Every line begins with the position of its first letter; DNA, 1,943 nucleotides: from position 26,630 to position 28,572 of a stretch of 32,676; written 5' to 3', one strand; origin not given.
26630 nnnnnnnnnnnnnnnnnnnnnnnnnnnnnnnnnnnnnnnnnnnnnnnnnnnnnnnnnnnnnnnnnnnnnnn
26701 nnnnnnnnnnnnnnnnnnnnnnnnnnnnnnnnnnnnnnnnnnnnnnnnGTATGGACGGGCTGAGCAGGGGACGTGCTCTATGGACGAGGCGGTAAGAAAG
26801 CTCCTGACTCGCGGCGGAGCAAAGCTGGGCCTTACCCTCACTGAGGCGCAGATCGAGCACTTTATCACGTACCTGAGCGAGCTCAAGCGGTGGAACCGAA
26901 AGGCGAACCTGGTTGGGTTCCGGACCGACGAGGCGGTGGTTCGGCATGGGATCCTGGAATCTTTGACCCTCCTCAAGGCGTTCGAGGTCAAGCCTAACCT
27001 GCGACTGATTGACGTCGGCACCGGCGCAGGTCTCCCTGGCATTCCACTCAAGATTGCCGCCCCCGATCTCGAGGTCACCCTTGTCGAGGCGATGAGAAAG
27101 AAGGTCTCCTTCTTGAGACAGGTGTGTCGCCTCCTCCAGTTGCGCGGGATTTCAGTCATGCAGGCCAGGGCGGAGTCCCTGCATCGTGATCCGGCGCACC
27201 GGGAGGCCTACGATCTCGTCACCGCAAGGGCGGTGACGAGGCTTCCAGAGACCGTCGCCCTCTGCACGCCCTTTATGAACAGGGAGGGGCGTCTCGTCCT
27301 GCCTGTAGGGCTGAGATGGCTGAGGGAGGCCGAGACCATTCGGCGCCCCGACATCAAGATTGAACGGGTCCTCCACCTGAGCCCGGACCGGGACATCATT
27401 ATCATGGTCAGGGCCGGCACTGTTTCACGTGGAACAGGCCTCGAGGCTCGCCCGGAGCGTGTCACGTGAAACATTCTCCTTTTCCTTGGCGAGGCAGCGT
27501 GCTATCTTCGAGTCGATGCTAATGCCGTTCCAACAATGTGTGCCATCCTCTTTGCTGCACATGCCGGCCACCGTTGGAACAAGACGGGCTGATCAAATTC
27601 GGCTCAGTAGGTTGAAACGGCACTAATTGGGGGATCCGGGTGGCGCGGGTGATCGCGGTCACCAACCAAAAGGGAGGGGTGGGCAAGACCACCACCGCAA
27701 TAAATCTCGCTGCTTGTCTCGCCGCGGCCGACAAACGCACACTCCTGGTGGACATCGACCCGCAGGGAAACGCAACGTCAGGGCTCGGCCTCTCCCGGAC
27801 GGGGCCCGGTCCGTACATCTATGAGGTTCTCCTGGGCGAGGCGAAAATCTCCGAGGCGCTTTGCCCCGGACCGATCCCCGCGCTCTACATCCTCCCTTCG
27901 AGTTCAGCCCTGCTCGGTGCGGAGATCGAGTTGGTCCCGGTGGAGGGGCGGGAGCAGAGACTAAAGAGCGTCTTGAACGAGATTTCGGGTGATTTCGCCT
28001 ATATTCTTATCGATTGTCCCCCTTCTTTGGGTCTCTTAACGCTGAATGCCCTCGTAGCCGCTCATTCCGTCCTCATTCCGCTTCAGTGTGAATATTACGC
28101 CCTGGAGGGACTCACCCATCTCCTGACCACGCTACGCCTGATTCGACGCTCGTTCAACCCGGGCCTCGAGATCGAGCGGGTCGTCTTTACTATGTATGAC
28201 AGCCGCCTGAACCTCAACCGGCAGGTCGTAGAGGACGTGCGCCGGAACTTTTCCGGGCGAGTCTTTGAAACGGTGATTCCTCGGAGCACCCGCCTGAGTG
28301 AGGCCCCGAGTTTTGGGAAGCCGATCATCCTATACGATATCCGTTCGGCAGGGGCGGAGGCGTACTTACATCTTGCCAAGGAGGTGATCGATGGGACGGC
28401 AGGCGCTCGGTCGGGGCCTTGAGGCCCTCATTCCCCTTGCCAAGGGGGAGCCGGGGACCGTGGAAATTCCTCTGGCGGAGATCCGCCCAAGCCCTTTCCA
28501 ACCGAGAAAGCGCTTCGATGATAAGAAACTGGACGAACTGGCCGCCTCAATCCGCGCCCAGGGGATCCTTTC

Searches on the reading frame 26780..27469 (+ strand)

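Call 72: search_protein_families(library=pfam, proteins=[window:26780-27469:+], max_evalue=0.00001)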
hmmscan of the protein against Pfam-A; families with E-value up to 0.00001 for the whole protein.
window:26780-27469:+ (229 aa): 2 families
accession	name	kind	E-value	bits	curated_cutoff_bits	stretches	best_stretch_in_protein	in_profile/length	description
PF02527.21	GidB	-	5e-41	140.5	27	1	24-186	1-158/184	rRNA small subunit methyltransferase G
PF13847.12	Methyltransf_31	-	2.5e-06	27.7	27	1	71-163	2-91/145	Methyltransferase domain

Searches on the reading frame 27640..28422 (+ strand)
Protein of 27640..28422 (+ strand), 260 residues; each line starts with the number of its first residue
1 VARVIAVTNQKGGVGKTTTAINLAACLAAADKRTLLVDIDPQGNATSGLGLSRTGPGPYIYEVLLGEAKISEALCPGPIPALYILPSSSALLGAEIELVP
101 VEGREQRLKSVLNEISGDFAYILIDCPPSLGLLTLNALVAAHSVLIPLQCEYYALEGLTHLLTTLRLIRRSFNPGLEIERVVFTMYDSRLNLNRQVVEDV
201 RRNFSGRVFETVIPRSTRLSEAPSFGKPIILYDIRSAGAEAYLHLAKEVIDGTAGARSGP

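Call 72: search_protein_families(library=pfam, proteins=[window:27640-28422:+], max_evalue=0.00001)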
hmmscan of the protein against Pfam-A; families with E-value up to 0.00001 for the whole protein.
window:27640-28422:+ (260 aa): 7 families
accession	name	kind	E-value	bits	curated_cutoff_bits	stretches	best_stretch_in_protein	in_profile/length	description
PF13614.12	AAA_31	-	1.3e-62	211.3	27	1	3-178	2-177/177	AAA domain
PF01656.29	CbiA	-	2.9e-28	98.8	25.4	1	5-229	1-125/125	CobQ/CobB/MinD/ParA nucleotide binding domain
PF10609.15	ParA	-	1.1e-10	41.9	27.1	1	2-132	3-125/246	NUBPL iron-transfer P-loop NTPase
PF06564.18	CBP_BcsQ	-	4.6e-09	36.6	21.3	0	81-247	78-231/234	Cellulose biosynthesis protein BcsQ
PF09140.17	MipZ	-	1.2e-08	35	20.7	0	3-42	1-40/262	ATPase MipZ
PF00142.24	Fer4_NifH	-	1.8e-07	31.3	25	0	10-47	7-44/271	4Fe-4S iron sulfur cluster binding proteins, NifH/frxC family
PF02374.21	ArsA_ATPase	-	3e-06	27.1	24.3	1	5-43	4-41/305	Anion-transporting ATPase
